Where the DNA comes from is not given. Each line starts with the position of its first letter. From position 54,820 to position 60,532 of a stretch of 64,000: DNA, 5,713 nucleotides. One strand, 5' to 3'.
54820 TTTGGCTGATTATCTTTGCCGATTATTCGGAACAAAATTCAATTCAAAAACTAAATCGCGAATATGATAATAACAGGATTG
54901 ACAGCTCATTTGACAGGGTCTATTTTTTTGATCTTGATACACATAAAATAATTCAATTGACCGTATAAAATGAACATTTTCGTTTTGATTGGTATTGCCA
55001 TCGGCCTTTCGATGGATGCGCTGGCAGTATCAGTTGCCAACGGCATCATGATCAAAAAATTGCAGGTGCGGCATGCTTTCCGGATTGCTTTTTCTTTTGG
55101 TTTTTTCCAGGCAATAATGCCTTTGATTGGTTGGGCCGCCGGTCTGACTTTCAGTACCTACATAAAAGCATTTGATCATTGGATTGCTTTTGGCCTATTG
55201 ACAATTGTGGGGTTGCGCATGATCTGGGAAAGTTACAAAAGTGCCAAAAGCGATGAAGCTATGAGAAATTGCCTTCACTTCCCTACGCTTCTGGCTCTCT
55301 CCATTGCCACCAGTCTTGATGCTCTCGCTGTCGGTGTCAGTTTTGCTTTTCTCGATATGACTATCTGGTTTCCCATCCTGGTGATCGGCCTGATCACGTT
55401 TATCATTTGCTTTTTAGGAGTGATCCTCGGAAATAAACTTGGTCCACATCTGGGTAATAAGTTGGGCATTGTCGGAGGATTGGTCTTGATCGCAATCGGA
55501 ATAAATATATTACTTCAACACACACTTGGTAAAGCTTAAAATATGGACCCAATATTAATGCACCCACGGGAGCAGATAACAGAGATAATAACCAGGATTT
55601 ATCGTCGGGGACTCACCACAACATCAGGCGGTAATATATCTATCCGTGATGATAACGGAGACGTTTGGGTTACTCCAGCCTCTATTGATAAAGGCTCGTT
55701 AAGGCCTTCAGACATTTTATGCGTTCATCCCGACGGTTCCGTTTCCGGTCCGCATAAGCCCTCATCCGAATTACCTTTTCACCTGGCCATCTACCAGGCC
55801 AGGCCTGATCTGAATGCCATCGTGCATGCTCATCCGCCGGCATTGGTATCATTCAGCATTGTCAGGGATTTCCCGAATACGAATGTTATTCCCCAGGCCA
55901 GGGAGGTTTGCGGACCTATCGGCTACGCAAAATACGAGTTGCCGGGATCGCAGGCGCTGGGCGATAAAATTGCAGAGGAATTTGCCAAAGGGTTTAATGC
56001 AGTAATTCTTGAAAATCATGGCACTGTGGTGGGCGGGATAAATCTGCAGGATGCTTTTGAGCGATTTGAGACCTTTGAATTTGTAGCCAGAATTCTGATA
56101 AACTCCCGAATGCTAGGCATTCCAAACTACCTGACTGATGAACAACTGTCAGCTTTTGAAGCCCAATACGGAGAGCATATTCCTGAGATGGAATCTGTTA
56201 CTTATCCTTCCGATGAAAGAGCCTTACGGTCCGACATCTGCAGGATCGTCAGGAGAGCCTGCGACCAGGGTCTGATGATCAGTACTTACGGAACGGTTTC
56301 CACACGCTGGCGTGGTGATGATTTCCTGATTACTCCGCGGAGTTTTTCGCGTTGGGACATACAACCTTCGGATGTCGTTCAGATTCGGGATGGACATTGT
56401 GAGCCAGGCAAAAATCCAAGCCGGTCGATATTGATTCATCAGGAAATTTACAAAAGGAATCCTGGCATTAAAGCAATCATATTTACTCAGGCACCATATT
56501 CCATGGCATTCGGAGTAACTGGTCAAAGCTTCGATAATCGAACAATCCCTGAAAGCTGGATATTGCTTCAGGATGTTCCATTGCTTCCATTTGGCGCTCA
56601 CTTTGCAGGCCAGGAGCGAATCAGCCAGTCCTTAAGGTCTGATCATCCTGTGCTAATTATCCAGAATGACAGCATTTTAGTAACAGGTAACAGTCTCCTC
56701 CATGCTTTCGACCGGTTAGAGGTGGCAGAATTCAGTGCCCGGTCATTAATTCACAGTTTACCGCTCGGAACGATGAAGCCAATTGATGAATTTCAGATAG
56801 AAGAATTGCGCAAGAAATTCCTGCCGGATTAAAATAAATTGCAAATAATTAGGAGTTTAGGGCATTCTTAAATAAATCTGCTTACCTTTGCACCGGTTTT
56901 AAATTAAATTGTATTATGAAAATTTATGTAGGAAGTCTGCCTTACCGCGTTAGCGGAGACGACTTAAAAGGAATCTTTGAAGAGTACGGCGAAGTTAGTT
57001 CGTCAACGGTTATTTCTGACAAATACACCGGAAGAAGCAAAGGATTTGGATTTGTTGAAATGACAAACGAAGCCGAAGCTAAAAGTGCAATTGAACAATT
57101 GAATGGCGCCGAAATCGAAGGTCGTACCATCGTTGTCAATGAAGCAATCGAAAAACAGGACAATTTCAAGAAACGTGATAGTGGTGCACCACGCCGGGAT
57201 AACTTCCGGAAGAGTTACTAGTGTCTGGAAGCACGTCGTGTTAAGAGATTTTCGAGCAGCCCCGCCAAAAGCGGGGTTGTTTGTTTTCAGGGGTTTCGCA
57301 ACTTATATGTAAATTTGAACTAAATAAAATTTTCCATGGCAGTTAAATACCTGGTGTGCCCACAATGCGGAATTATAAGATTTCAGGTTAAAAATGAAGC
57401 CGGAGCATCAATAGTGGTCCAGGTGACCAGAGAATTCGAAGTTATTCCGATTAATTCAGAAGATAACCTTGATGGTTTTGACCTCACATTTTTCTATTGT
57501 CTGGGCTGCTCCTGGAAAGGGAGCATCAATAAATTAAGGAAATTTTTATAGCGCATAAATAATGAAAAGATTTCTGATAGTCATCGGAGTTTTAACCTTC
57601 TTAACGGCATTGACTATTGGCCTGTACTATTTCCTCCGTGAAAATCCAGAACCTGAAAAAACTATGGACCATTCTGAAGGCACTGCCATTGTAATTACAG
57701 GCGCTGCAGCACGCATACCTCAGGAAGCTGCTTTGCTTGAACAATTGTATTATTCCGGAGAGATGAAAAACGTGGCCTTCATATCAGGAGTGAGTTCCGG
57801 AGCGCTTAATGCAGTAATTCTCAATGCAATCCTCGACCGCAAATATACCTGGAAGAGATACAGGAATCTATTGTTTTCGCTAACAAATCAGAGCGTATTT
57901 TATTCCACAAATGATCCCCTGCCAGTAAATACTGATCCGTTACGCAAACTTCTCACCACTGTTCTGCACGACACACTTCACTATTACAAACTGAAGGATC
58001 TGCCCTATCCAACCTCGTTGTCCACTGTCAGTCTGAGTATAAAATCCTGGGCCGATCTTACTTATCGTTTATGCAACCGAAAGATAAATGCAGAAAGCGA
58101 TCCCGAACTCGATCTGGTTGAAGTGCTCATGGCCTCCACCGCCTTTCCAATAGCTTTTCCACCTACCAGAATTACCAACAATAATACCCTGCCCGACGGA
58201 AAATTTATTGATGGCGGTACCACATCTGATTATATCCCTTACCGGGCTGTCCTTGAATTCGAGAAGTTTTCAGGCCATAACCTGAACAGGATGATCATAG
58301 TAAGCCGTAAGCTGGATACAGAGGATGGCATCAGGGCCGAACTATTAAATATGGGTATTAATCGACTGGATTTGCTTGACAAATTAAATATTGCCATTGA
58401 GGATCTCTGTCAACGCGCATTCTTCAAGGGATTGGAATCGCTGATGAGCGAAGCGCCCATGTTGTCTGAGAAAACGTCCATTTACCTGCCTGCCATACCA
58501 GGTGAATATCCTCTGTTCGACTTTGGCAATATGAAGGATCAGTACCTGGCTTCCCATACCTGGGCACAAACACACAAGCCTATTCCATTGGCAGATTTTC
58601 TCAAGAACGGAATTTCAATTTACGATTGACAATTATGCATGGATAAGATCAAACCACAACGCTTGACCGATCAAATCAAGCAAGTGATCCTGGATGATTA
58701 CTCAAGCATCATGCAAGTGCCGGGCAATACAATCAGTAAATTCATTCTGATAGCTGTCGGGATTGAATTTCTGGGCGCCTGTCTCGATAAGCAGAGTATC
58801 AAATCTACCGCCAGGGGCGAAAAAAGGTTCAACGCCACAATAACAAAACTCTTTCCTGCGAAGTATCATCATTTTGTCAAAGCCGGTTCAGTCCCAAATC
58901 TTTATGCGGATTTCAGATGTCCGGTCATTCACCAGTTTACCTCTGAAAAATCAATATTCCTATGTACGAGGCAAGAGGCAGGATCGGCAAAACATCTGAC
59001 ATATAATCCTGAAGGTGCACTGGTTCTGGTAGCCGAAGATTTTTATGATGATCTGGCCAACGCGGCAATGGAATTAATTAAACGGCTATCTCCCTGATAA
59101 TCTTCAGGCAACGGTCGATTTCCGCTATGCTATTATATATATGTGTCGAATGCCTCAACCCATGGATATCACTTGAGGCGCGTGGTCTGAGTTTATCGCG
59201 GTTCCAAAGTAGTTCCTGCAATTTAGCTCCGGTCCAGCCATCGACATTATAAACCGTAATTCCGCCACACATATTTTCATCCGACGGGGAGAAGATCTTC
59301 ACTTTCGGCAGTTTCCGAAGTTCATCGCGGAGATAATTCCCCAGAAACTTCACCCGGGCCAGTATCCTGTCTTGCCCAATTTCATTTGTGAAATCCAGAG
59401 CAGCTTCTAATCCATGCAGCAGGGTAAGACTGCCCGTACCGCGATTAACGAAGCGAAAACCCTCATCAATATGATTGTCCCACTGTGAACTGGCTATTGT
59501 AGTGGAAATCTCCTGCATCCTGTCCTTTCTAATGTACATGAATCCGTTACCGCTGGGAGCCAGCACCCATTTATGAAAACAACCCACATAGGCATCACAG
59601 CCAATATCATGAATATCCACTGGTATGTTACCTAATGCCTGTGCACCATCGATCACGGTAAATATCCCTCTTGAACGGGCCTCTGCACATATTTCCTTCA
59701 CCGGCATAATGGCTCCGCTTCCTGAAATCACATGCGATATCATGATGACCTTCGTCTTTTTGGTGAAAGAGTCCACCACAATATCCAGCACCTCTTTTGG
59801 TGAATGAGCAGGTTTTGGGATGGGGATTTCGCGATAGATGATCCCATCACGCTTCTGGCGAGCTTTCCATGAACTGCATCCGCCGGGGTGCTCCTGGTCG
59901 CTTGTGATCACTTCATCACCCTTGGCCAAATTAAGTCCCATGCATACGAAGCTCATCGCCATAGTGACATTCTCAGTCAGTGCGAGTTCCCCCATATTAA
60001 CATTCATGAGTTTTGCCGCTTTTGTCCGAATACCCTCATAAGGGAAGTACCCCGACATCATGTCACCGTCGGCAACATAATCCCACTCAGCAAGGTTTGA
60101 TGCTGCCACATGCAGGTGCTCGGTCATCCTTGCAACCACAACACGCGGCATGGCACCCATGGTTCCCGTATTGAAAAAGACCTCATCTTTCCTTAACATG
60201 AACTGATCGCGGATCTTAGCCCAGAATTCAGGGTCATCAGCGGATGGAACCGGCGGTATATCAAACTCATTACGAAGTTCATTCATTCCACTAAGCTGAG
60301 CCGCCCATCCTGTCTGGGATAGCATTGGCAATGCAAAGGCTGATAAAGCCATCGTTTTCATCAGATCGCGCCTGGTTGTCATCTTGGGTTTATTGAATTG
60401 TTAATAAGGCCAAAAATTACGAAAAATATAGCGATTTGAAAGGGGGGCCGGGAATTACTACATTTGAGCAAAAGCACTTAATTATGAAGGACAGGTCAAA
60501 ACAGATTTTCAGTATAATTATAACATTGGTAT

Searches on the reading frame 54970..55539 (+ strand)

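Call 33: search_protein_families(library=pfam, proteins=[window:54970-55539:+], max_evalue=0.00001)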
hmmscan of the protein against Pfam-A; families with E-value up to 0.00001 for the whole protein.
window:54970-55539:+ (189 aa): 1 family
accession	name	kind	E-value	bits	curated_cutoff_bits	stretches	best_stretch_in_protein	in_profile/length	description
PF02659.21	Mntp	-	3.7e-55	186.3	24.4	1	31-181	2-152/152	Putative manganese efflux pump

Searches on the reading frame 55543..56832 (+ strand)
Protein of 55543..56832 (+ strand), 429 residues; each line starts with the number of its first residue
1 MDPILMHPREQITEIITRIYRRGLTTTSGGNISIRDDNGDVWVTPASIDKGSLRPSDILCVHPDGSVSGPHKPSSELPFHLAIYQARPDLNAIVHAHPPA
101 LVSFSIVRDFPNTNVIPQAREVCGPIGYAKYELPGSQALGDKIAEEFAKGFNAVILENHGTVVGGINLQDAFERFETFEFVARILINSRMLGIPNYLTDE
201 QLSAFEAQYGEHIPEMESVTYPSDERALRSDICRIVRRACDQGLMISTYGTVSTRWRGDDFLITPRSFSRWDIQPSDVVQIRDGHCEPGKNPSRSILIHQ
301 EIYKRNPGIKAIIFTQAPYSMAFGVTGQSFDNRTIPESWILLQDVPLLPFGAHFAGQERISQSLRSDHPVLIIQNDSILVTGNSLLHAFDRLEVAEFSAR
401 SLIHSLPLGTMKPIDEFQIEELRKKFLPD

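Call 33: search_protein_families(library=pfam, proteins=[window:55543-56832:+], max_evalue=0.00001)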
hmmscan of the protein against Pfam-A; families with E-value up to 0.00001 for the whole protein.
window:55543-56832:+ (429 aa): 1 family
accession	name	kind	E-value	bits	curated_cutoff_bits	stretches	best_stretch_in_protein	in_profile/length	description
PF00596.27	Aldolase_II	-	3e-74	249.3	22.2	2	11-185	2-182/183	Class II Aldolase and Adducin N-terminal domain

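Call 36: search_protein_families(library=ncbifam, proteins=[window:55543-56832:+], max_evalue=1e-10)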
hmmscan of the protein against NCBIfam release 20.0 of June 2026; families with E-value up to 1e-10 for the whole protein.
window:55543-56832:+ (429 aa): 26 families (the best 25 are shown)
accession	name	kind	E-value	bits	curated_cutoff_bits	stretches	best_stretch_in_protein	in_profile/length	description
NF043034.1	OxoTetrPhDc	equivalog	2e-54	184.5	250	2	9-203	6-202/205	3-oxo-tetronate 4-phosphate decarboxylase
NF005302.0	PRK06833.1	equivalog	4.9e-43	147.1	264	1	5-208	3-206/214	L-fuculose-phosphate aldolase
NF005123.0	PRK06557.1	subfamily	3.2e-41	141.4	251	2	7-210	11-217/223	L-ribulose-5-phosphate 4-epimerase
NF040649.1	FucA_Meth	equivalog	1.9e-40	138.7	250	2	10-184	4-172/179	L-fuculose phosphate aldolase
NF053831.1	RU1PAldHalo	equivalog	1.9e-39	135.3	300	1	8-209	5-203/208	ribulose-1-phosphate aldolase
NF006208.0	PRK08333.1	equivalog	1.4e-38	132.5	267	2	17-186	14-181/189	aldolase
NF005984.0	PRK08087.1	subfamily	1e-32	113.6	264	1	10-190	8-186/215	L-fuculose-phosphate aldolase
TIGR01086.1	fucA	equivalog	6.2e-30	104.5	400.25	1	11-188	8-183/214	L-fuculose-phosphate aldolase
NF006413.0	PRK08660.1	equivalog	1.2e-29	103.5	203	1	11-190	5-179/184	aldolase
TIGR03328.1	salvage_mtnB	equivalog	6.1e-29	100.9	137.05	1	12-189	1-192/194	methylthioribulose 1-phosphate dehydratase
NF006672.0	PRK09220.1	equivalog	7.2e-29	100.7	226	1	10-105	13-109/209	methylthioribulose 1-phosphate dehydratase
NF004979.0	PRK06357.1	equivalog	2.2e-27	95.8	216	1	7-192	5-202/221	hypothetical protein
NF004527.0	PRK05874.1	equivalog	1.8e-26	93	308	1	13-210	12-211/218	L-fuculose-phosphate aldolase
NF006047.0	PRK08193.1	subfamily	2.4e-22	79.7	257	1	9-192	6-203/231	L-ribulose-5-phosphate 4-epimerase AraD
NF002963.0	PRK03634.1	equivalog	4.9e-22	78.3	170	1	70-210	111-264/274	rhamnulose-1-phosphate aldolase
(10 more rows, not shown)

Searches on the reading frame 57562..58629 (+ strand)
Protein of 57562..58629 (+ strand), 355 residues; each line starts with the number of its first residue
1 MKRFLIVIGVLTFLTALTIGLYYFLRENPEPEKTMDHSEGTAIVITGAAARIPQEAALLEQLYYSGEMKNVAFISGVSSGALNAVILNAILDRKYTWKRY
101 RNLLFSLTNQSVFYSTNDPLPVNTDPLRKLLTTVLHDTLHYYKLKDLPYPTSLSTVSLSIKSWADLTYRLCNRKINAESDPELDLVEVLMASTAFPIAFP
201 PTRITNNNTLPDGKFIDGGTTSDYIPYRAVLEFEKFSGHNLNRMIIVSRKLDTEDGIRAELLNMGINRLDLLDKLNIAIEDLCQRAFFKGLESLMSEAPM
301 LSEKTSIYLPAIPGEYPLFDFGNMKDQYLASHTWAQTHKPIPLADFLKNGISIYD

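Call 33: search_protein_families(library=pfam, proteins=[window:57562-58629:+], max_evalue=0.00001)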
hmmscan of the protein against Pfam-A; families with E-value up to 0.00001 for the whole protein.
window:57562-58629:+ (355 aa): 1 family
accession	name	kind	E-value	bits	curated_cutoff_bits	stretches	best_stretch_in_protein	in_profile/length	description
PF01734.28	Patatin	-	9e-14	52.5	27.7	1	44-223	2-184/191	Patatin-like phospholipase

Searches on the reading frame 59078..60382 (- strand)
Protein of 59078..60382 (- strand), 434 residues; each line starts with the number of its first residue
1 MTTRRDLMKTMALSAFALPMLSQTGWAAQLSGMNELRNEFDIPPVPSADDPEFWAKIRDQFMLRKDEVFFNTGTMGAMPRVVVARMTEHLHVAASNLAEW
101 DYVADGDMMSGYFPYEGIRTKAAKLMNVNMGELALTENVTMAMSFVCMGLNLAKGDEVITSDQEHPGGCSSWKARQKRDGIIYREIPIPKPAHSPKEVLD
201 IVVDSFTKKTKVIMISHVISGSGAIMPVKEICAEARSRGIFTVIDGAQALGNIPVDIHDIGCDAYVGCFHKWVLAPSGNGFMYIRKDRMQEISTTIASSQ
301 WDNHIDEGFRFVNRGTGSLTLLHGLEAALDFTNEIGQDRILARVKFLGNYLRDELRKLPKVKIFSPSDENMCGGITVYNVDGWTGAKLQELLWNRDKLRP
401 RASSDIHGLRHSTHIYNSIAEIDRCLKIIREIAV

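Call 33: search_protein_families(library=pfam, proteins=[window:59078-60382:-], max_evalue=0.00001)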
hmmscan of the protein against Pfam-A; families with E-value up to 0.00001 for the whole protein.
window:59078-60382:- (434 aa): 1 family
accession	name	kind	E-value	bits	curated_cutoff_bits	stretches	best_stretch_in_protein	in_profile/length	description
PF00266.25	Aminotran_5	-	2.5e-41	142.3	21.5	1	77-422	10-368/371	Aminotransferase class-V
